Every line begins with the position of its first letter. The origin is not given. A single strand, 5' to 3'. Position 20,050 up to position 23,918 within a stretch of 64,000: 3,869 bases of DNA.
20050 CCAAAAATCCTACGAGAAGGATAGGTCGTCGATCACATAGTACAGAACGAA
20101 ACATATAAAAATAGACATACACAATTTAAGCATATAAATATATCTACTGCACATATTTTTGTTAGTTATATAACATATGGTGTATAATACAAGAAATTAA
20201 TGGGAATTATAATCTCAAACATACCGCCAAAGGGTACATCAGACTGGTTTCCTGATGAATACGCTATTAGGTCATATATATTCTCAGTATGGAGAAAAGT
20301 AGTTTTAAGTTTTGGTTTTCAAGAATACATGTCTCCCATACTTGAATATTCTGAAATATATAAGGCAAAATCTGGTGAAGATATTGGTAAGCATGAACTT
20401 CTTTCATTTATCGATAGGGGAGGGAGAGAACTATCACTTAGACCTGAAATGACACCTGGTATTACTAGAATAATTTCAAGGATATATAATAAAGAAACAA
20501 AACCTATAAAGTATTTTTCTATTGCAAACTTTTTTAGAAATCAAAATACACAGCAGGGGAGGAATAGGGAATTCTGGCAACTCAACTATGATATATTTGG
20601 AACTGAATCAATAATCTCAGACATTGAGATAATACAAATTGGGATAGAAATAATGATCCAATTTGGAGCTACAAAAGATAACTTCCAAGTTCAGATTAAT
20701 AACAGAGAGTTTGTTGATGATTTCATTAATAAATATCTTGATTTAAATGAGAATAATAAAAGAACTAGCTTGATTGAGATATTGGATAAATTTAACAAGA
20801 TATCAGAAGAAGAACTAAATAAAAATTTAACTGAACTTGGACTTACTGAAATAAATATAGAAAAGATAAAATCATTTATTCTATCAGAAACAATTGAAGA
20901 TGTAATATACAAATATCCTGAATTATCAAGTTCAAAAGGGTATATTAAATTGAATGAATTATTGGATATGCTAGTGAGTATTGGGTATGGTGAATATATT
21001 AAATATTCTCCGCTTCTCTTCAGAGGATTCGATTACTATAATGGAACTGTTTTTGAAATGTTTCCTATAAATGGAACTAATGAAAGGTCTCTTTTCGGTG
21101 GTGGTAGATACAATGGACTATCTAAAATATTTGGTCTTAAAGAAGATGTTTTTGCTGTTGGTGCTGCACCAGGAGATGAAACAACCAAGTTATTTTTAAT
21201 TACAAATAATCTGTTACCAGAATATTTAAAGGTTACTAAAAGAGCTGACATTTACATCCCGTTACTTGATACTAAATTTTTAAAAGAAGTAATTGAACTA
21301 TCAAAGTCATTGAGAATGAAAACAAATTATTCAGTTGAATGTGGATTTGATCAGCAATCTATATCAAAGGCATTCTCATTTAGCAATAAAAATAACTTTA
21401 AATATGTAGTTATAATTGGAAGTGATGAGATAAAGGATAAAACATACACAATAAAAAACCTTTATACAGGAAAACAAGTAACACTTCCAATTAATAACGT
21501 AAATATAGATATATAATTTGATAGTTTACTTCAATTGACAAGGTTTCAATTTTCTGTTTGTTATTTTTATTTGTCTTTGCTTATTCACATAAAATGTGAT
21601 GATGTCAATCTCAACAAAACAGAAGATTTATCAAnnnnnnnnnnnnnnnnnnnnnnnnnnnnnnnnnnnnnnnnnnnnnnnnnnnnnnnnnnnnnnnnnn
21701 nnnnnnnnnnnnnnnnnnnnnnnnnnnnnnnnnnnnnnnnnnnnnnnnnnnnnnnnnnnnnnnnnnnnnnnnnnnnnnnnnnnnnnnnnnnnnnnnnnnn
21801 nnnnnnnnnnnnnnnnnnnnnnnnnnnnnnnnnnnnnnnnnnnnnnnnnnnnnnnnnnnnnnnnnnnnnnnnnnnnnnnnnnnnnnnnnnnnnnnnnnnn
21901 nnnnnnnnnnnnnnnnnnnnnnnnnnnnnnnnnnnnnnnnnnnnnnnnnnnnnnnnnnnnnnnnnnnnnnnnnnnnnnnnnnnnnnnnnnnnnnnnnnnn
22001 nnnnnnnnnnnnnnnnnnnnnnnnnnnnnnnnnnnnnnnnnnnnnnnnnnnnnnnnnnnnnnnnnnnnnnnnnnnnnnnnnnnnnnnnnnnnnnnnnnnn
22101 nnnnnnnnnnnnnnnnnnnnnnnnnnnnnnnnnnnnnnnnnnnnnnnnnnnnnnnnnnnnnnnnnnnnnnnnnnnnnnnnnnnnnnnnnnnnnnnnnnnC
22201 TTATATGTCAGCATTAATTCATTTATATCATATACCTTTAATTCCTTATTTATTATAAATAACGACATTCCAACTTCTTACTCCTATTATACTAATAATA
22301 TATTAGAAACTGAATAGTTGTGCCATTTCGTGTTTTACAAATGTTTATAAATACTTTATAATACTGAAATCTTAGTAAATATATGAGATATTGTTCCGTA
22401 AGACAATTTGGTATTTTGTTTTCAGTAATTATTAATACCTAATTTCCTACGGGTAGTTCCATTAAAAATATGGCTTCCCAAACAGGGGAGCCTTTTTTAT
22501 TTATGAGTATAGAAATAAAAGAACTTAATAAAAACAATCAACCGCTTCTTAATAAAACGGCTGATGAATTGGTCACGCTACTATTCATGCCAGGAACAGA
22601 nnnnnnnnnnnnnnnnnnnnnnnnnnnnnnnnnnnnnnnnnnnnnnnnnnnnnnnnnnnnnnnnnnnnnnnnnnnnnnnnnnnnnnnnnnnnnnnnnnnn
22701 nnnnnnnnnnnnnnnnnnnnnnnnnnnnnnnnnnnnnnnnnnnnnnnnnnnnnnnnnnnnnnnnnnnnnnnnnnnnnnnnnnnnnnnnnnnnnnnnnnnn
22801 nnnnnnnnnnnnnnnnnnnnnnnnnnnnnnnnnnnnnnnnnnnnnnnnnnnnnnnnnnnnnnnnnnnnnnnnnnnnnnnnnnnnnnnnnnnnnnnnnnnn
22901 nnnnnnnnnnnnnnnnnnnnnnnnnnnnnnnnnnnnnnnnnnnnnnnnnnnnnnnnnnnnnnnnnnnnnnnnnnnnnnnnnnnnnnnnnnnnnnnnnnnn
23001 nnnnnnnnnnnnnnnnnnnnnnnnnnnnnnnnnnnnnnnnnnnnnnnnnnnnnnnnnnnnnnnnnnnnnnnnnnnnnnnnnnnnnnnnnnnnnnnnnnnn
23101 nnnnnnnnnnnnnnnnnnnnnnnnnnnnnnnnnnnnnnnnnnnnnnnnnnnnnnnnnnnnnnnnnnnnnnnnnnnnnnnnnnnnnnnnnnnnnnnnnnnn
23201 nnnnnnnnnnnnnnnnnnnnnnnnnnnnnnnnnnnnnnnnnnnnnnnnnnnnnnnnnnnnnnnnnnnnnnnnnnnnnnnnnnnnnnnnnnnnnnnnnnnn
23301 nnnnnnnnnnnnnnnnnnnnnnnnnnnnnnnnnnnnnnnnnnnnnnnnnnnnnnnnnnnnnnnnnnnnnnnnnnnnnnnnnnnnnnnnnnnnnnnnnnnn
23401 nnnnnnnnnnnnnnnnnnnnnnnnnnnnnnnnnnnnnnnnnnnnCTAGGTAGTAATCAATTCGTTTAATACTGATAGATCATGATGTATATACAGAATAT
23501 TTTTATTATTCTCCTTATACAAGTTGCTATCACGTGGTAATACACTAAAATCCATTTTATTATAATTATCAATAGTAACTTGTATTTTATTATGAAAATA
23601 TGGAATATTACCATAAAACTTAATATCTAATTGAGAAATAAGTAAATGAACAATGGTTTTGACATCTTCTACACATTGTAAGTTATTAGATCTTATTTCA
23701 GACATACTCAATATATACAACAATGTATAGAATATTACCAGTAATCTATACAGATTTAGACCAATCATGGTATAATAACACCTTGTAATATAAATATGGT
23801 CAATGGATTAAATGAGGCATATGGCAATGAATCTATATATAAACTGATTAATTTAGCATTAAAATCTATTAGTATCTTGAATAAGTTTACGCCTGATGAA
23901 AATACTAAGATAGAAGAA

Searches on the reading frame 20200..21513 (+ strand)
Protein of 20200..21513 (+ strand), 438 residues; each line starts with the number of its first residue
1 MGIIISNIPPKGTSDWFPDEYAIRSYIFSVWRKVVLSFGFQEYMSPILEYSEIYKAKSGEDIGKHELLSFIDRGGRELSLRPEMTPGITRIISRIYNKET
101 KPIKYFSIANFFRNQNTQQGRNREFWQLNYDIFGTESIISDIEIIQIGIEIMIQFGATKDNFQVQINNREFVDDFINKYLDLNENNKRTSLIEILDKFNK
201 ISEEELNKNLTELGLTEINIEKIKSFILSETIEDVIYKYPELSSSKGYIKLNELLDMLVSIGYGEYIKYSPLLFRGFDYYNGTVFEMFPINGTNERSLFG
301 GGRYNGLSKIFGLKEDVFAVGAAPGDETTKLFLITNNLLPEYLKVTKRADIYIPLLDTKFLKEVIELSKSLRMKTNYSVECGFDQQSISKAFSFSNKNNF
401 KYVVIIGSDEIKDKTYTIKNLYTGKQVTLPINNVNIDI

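Call 19: find_related_loci(query=window:20200-21513:+, collection=genome_contigs, flank=10000)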
Query window:20200-21513:+ (438 aa) in genome_contigs; peptide patterns used: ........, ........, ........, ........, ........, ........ (x = any residue, [..] = any of these).
119 stretches matched a pattern; 23 encode a relative of the query (tblastn E <= 1e-3); 23 distinct loci.
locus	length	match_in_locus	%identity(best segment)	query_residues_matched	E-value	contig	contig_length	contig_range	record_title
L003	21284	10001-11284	47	5-436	3e-134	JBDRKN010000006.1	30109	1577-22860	MAG: bacterium isolate MEGAHIT-group-1.725 k141_4510323, whole genome shotgun sequence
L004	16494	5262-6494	48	5-421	9e-133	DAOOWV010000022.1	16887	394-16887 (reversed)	MAG TPA_asm: Candidatus Dojkabacteria bacterium isolate AMR_MDS_2406 NODE_3425_length_16887_cov_4.850879, whole genome s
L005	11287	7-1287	48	5-434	2e-130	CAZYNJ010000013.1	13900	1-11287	MAG TPA_asm: uncultured Candidatus Saccharibacteria bacterium isolate SRP191223_co1_99 genome assembly, contig: NODE_469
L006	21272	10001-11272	47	5-431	1e-128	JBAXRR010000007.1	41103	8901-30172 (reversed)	MAG: bacterium isolate ELA588 MAG588_7, whole genome shotgun sequence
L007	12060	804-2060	47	5-426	4e-128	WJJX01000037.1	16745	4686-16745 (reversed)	MAG: Candidatus Moraniibacteriota bacterium isolate Bin_346 k141_1232013, whole genome shotgun sequence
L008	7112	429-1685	49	5-428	6e-126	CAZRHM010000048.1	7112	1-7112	MAG TPA_asm: uncultured Candidatus Saccharibacteria bacterium isolate SRP268622_co1_210 genome assembly, contig: NODE_26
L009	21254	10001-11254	47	5-426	3e-125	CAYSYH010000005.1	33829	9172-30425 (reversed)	MAG TPA_asm: uncultured Candidatus Saccharibacteria bacterium isolate SRP163575_co1_356 genome assembly, contig: NODE_24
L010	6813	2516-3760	47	5-421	1e-124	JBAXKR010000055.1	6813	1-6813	MAG: bacterium isolate ELA406 MAG406_55, whole genome shotgun sequence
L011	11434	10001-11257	44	5-426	2e-123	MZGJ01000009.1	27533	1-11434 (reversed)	MAG: candidate division CPR3 bacterium 4484_211 ex4484_211_scaffold_305, whole genome shotgun sequence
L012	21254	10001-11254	45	5-427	2e-121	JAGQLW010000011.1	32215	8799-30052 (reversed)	MAG: Candidatus Moraniibacteriota bacterium isolate HKST-UBA26 2008_259716, whole genome shotgun sequence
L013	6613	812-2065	45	5-426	1e-120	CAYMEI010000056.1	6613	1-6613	MAG TPA_asm: uncultured Candidatus Saccharibacteria bacterium isolate binchicken_co8_178 genome assembly, contig: NODE_2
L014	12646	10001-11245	48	5-426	3e-120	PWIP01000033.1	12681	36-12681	MAG: Candidatus Dojkabacteria bacterium isolate CSSed10_113R1 CS-Sed10-C11699, whole genome shotgun sequence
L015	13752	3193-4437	47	5-426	1e-118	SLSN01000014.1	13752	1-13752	MAG: Patescibacteria group bacterium isolate CSSed165cm_609 CSSed16-5cm-14275, whole genome shotgun sequence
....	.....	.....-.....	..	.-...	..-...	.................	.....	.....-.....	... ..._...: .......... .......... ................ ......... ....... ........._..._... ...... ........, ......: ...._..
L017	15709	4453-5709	42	5-426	5e-116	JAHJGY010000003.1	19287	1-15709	MAG: Patescibacteria group bacterium isolate Modern_marine_glass_biofilm.mb.91 Modern_marine_glas.mb.91_k141_22580, whol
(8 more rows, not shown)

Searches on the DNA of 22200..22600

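Call 60: search_rna_families(source=window, start=22200, end=22600, threshold=evalue, max_evalue=10)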
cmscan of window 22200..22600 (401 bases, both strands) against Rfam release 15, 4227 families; matches with E-value up to 10: 10.
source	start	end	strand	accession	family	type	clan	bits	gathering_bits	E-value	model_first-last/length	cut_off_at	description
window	22427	22500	+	RF01859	Phe_leader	Cis-reg; leader;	-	29.5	55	0.0047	1-125/125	no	Phenylalanine leader peptide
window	22386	22455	-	RF02445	SpR14_sRNA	Gene; sRNA;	-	25.4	50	0.21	1-80/80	no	Streptococcus sRNA SpR14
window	22459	22524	+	RF03002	lysM-Prevotella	Cis-reg;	-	24.7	66.6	0.11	1-66/66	no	lysM-Prevotella RNA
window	22396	22504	+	RF02069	STnc70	Gene; sRNA;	-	18.4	40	0.18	1-149/149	no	Enterobacterial sRNA STnc70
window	22335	22401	+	RF00474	snosnR57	Gene; snRNA; snoRNA; CD-box;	-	18.4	50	4.9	1-95/95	no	Small nucleolar RNA snR57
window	22464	22534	-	RF01859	Phe_leader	Cis-reg; leader;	-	18.2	55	1.5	1-125/125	no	Phenylalanine leader peptide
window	22480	22547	-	RF04318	idnO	Cis-reg;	-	16.3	100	4.9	67-136/206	no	idnO ncRNA motif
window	22388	22515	+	RF02318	TtnuHACA11a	Gene; snRNA; snoRNA; HACA-box;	-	15.1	100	4.9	1-141/141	no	Tetrahymena snoRNA TtnuHACA11a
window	22279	22324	+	RF03476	mir-7360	Gene; miRNA;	-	14.7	47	8.9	1-59/59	no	mir-7360 microRNA precursor family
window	22467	22504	+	RF00489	ctRNA_p42d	Gene; antisense;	-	13.1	50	8.5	1-46/46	no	ctRNA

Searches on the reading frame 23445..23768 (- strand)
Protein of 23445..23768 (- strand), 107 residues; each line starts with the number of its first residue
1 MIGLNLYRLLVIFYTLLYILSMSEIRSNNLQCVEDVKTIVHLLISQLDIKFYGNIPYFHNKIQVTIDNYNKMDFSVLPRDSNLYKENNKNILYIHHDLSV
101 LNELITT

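Call 6: search_protein_families(library=pfam, proteins=[window:23445-23768:-], max_evalue=1)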
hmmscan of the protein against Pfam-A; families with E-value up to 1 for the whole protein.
window:23445-23768:- (107 aa): 0 families

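Call 10: search_protein_families(library=padloc, proteins=[window:23445-23768:-], max_evalue=1)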
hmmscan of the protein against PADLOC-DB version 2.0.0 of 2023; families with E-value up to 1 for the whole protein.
window:23445-23768:- (107 aa): 0 families

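Call 11: search_protein_families(library=ncbifam, proteins=[window:23445-23768:-], max_evalue=1)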
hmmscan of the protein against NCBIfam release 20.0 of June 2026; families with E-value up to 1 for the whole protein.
window:23445-23768:- (107 aa): 0 families

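Call 37: search_protein_families(library=phrogs, proteins=[window:23445-23768:-], max_evalue=1)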
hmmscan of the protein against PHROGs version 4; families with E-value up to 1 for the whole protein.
window:23445-23768:- (107 aa): 1 family
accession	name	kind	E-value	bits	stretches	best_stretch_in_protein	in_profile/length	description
phrog_22198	-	unknown function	0.022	15.7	1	28-104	11-86/168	-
